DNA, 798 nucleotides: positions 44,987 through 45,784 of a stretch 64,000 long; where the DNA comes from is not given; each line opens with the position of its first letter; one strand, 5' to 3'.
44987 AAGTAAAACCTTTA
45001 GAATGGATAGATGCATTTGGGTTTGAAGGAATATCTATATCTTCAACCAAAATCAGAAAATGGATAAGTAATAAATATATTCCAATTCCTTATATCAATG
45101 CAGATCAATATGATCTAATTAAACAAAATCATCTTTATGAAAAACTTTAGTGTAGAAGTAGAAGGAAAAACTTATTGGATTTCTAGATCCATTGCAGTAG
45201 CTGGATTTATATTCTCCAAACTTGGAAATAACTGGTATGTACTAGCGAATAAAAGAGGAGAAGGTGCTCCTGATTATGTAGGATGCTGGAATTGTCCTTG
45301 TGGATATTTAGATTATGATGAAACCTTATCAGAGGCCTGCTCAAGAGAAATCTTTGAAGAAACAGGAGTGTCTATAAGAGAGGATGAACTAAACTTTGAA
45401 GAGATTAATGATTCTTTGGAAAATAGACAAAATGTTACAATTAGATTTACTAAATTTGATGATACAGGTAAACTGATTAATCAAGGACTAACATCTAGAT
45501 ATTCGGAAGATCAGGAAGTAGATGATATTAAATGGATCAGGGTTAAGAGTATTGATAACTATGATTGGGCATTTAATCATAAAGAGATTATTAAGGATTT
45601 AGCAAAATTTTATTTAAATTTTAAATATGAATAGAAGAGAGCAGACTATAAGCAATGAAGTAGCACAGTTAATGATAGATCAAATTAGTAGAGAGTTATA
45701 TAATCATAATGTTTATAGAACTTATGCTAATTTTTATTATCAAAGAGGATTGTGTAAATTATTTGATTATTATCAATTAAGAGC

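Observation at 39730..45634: Complete Preiss-Handler NAD+ synthesis route (PncA, PncB, NadD, NadE) plus Nudix hydrolase encoded by a phage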

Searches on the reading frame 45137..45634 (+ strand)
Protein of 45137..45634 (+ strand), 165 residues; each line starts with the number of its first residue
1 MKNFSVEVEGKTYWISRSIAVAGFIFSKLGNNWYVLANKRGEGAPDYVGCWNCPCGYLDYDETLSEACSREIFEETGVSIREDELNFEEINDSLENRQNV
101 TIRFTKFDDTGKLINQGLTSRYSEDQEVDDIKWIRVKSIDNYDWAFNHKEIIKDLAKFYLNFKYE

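Call 3: search_protein_families(library=pfam, proteins=[window:45137-45634:+], max_evalue=0.01)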
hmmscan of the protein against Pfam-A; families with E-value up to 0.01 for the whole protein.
window:45137-45634:+ (165 aa): 1 family
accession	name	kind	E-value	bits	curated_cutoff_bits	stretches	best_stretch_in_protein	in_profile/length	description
PF00293.34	NUDIX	-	1.4e-13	51.4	21.1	1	19-155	4-134/134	NUDIX domain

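Call 4: search_protein_families(library=ncbifam, proteins=[window:45137-45634:+], max_evalue=0.01)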
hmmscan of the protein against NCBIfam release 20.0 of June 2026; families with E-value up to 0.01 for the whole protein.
window:45137-45634:+ (165 aa): 17 families
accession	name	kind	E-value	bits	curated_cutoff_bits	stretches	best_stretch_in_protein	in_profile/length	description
NF003785.0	PRK05379.1-1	equivalog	2.9e-07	30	418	1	48-139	227-320/347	bifunctional nicotinamide-nucleotide adenylyltransferase/Nudix hydroxylase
NF006530.0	PRK08999.1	equivalog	1.1e-06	27.9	245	1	22-109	10-91/315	Nudix family hydrolase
TIGR00586.1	mutt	equivalog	2.3e-06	27.7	97.9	1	34-156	18-128/129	8-oxo-dGTP diphosphatase MutT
NF008044.0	PRK10776.1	equivalog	4e-06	26.7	148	1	46-157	28-128/130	8-oxo-dGTP diphosphatase MutT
NF001938.0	PRK00714.1-5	equivalog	9.4e-06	25.1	116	1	42-79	38-75/172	RNA pyrophosphohydrolase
NF003787.0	PRK05379.1-4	equivalog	2.4e-05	23.5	449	1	48-86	232-270/346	bifunctional nicotinamide-nucleotide adenylyltransferase/Nudix hydroxylase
NF006961.0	PRK09438.1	equivalog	5.7e-05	22.6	103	1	46-94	29-77/151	dihydroneopterin triphosphate diphosphatase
NF050029.2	TransRepNtr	equivalog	0.00028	20.4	400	1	19-153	22-150/245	ADPR responsive transcriptional repressor NtrR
NF041652.1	Nud_hyd_Dein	equivalog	0.00036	20.8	200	1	38-82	31-76/152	Nudix hydrolase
NF052459.1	OxoGTPPhMutT1Mycb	equivalog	0.00043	19.5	475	1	50-145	30-116/292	8-oxo-(d)GTP phosphatase MutT1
NF003786.0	PRK05379.1-2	equivalog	0.0006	19.1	397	1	49-83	243-277/354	bifunctional nicotinamide-nucleotide adenylyltransferase/Nudix hydroxylase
NF002995.0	PRK03759.1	equivalog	0.0013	18.5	127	1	35-92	49-107/185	isopentenyl-diphosphate Delta-isomerase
NF012016.0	PRK15472.1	equivalog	0.0019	17.9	95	0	39-148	21-131/141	nucleoside triphosphatase NudI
NF003788.0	PRK05379.1-5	equivalog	0.0027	17.1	354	1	47-81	236-270/351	bifunctional nicotinamide-nucleotide adenylyltransferase/Nudix hydroxylase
NF001937.0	PRK00714.1-4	equivalog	0.0029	17.3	139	1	50-82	32-64/161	RNA pyrophosphohydrolase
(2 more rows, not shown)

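Call 6: search_protein_families(library=phrogs, proteins=[window:45137-45634:+], max_evalue=0.001)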
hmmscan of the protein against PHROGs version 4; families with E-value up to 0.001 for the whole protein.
window:45137-45634:+ (165 aa): 3 families
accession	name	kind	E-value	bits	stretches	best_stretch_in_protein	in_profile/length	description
phrog_1198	-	other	1.1e-16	62.3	1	27-157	46-168/253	MutT/NUDIX hydrolase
phrog_25541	-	unknown function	0.00046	20.8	1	48-83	95-130/210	-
phrog_1185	-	other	0.00064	20.3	1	22-90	151-219/301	nudix hydrolase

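Call 15: search_solved_structures(query=window:45137-45634:+, max_evalue=0.01, show_alignments=2)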
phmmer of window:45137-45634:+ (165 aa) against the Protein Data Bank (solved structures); distinct sequences matched with E-value up to 0.01: 18.
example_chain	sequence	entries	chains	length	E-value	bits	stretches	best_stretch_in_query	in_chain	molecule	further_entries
3dku_A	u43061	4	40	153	1.1e-06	31.6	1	49-83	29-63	Putative phosphohydrolase | Phosphatase nudJ | Putative Nudix hydrolase ymfB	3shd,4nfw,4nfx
2qjt_B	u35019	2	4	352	6.8e-06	29.1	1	49-138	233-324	Nicotinamide-nucleotide adenylyltransferase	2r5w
3grn_A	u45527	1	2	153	1.2e-05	28.3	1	36-102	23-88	MutT related protein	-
3hhj_A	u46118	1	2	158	7.3e-05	25.7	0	31-85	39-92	Mutator mutT protein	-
1sjy_A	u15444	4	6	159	0.0012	21.7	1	22-82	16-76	MutT/nudix family protein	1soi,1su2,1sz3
4dyw_A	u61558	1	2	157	0.0015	21.5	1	39-82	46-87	MutT/NUDIX family protein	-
3smd_A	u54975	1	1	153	0.0016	21.3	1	35-81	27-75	MutT/NUDIX family protein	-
2b06_A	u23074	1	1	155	0.0029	20.5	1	52-86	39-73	MutT/nudix family protein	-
2b0v_A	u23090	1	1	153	0.003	20.5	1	51-83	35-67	NUDIX hydrolase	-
6fl4_A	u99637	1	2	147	0.004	20.1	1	30-85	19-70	Nudix hydrolase 1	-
6dby_A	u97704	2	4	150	0.0041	20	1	30-85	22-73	Nudix hydrolase 1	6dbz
1vc8_A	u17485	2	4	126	0.0041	20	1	45-79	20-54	Ndx1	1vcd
5gp0_E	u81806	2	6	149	0.0041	20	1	30-85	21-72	Nudix hydrolase 1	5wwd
6scx_A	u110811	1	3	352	0.006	19.5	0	49-80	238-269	Peroxisomal NADH pyrophosphatase NUDT12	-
5zrc_A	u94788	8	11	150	0.0063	19.4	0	16-103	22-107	Putative mutator protein MutT2/NUDIX hydrolase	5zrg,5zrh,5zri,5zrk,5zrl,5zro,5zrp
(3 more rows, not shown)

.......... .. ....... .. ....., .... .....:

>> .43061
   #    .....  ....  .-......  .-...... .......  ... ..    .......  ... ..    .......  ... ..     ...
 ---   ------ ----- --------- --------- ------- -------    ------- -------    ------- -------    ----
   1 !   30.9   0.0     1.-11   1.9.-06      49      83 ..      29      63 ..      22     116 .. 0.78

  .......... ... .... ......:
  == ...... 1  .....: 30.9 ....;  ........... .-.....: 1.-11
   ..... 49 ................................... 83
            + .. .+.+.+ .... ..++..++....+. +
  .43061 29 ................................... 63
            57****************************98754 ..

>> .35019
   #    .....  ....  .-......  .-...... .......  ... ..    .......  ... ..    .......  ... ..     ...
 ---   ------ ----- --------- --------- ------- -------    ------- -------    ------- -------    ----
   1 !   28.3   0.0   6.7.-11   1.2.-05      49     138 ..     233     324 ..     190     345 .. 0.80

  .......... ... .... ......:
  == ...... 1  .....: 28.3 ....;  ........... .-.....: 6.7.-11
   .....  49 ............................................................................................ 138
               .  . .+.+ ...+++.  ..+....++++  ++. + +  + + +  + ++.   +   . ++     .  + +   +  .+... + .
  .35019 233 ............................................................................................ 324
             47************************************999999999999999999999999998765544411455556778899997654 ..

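Call 40: search_dna_similar(query=window:45137-45634:+, collection=phages, mode=protein, max_rows=40, max_evalue=0.00001)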
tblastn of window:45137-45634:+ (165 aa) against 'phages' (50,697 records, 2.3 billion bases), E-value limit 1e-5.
Records with a match: 17; places in all: 18; records where one place covers at least 80% of the query: 17.
Best place of each record, by identity: <60% 17.
By first word of the organism name: Prevotella 15; Bacteriophage 1; uncultured 1.
By host as written in the record: Prevotella sp. 15; - 2.
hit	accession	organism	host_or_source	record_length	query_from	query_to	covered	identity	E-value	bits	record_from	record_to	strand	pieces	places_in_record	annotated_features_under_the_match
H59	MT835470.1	Bacteriophage sp.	human fecal samples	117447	1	163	99%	49.7%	6e-49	174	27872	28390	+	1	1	record has no annotation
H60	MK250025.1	Prevotella phage Lak-B6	Prevotella sp.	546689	1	155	94%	44.7%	1e-29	118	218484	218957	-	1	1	record has no annotation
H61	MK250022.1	Prevotella phage Lak-B3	Prevotella sp.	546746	1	155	94%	44.7%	1e-29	118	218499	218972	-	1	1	record has no annotation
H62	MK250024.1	Prevotella phage Lak-B5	Prevotella sp.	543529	1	155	94%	44.7%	2e-29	117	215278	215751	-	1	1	record has no annotation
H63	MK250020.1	Prevotella phage Lak-B1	Prevotella sp.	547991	1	155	94%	44.7%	2e-29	117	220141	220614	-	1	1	record has no annotation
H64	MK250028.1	Prevotella phage Lak-B9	Prevotella sp.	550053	1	155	94%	44.7%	2e-29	117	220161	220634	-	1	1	record has no annotation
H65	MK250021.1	Prevotella phage Lak-B2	Prevotella sp.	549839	1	155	94%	44.7%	3e-29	117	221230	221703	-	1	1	record has no annotation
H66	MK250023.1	Prevotella phage Lak-B4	Prevotella sp.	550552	1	155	94%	44.7%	3e-29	117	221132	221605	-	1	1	record has no annotation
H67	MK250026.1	Prevotella phage Lak-B7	Prevotella sp.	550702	1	155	94%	44.7%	3e-29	117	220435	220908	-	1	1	record has no annotation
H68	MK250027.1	Prevotella phage Lak-B8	Prevotella sp.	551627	1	155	94%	44.7%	3e-29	117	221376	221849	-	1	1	record has no annotation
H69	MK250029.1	Prevotella phage Lak-C1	Prevotella sp.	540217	1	155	94%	42.8%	2e-26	109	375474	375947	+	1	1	record has no annotation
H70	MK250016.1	Prevotella phage Lak-A1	Prevotella sp.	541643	1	155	94%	42.8%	2e-26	109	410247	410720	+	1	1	record has no annotation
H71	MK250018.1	Prevotella phage Lak-A1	Prevotella sp.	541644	1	155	94%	42.8%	2e-26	109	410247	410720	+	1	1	record has no annotation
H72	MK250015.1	Prevotella phage Lak-A1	Prevotella sp.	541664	1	155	94%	42.8%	2e-26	109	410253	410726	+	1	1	record has no annotation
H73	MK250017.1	Prevotella phage Lak-A1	Prevotella sp.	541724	1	155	94%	42.8%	2e-26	109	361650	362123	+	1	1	record has no annotation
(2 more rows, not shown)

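Call 41: get_annotated_region(hit=H60, flank=8000)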
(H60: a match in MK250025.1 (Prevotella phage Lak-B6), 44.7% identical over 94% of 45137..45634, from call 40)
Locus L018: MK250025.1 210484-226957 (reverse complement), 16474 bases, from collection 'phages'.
description: MAG: Prevotella phage Lak-B6, complete genome.
organism: Prevotella phage Lak-B6 (NCBI taxid 2491288)
taxonomy: Viruses; Duplodnaviria; Heunggongvirae; Uroviricota; Caudoviricetes
host: Prevotella sp.; source: baboon feces; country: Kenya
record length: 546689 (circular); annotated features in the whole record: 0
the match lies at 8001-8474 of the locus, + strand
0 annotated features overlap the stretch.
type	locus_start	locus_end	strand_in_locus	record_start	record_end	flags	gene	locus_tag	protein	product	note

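Call 71: search_solved_structures(query=A2, max_evalue=0.001, show_alignments=2)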
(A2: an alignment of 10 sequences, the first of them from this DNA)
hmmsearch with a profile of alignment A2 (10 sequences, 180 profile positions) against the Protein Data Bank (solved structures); distinct sequences matched with E-value up to 0.001: 67 (the best 60 are shown).
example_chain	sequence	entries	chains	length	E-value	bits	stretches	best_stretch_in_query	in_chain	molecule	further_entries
2fml_A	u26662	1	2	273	1.5e-14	57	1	28-172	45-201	MutT/nudix family protein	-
3gz8_A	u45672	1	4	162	2.2e-10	43.5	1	24-168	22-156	MutT/nudix family protein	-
3gz5_A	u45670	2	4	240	5.7e-10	42.1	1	24-170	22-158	MutT/nudix family protein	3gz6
3dku_A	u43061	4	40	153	5.5e-09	38.9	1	54-95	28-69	Putative phosphohydrolase | Phosphatase nudJ | Putative Nudix hydrolase ymfB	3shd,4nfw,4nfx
6dby_A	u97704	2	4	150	9.8e-09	38.1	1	28-119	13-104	Nudix hydrolase 1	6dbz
5gp0_E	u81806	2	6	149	1.1e-08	37.9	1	29-119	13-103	Nudix hydrolase 1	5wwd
6fl4_A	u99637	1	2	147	1.1e-08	37.9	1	29-119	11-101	Nudix hydrolase 1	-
2qjt_B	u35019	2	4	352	1.1e-08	37.9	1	55-151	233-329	Nicotinamide-nucleotide adenylyltransferase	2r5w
1sjy_A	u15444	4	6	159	3.1e-08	36.5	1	28-96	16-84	MutT/nudix family protein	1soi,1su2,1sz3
7b64_A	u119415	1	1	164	3.3e-08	36.4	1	28-136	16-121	Nucleotide triphosphate diphosphatase NUDT15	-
7b66_A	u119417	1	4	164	4.1e-08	36.1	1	28-136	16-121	Nucleotide triphosphate diphosphatase NUDT15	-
5bon_A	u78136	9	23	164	4.5e-08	35.9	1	28-136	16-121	Probable 8-oxo-dGTP diphosphatase NUDT15 | Nucleotide triphosphate diphosphatase NUDT15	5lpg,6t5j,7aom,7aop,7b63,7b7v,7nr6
7b67_A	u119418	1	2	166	4.9e-08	35.8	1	28-136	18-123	Nucleotide triphosphate diphosphatase NUDT15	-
7b65_A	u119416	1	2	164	5e-08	35.8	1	28-136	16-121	Nucleotide triphosphate diphosphatase NUDT15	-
3i9x_A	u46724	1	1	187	8.1e-08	35.1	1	47-170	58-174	mutT/nudix family protein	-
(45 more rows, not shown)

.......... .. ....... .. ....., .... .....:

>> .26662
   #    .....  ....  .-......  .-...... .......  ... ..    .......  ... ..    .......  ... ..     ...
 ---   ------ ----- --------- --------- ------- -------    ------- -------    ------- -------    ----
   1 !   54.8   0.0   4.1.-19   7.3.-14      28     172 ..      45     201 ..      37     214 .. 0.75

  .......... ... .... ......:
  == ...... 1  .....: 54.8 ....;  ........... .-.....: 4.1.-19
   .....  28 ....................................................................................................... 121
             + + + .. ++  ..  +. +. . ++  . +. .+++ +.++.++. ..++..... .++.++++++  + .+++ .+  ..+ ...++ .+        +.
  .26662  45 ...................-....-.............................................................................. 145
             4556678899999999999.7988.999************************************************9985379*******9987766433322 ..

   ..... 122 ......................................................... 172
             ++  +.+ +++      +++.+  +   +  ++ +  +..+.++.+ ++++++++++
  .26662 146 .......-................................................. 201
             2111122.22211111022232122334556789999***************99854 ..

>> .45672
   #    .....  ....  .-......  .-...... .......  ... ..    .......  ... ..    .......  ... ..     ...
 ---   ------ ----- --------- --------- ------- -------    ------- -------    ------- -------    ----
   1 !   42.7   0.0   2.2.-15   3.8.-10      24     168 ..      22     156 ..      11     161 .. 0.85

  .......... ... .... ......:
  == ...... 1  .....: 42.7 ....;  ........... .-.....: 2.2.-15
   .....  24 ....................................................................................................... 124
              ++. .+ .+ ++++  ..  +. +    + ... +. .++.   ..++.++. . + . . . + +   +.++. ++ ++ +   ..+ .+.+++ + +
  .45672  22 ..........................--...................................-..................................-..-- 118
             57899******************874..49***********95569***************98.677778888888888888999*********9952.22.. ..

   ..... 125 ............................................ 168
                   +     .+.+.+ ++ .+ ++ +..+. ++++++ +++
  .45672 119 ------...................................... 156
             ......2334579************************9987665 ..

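Call 91: search_protein_families(library=padloc, proteins=[window:45137-45634:+], max_evalue=0.01)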
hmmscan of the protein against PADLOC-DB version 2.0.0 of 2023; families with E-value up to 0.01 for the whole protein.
window:45137-45634:+ (165 aa): 1 family
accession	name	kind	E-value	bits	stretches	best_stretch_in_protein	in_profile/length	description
PDLC04899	PDC-S07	-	3.4e-12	44.2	1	18-157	6-130/135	-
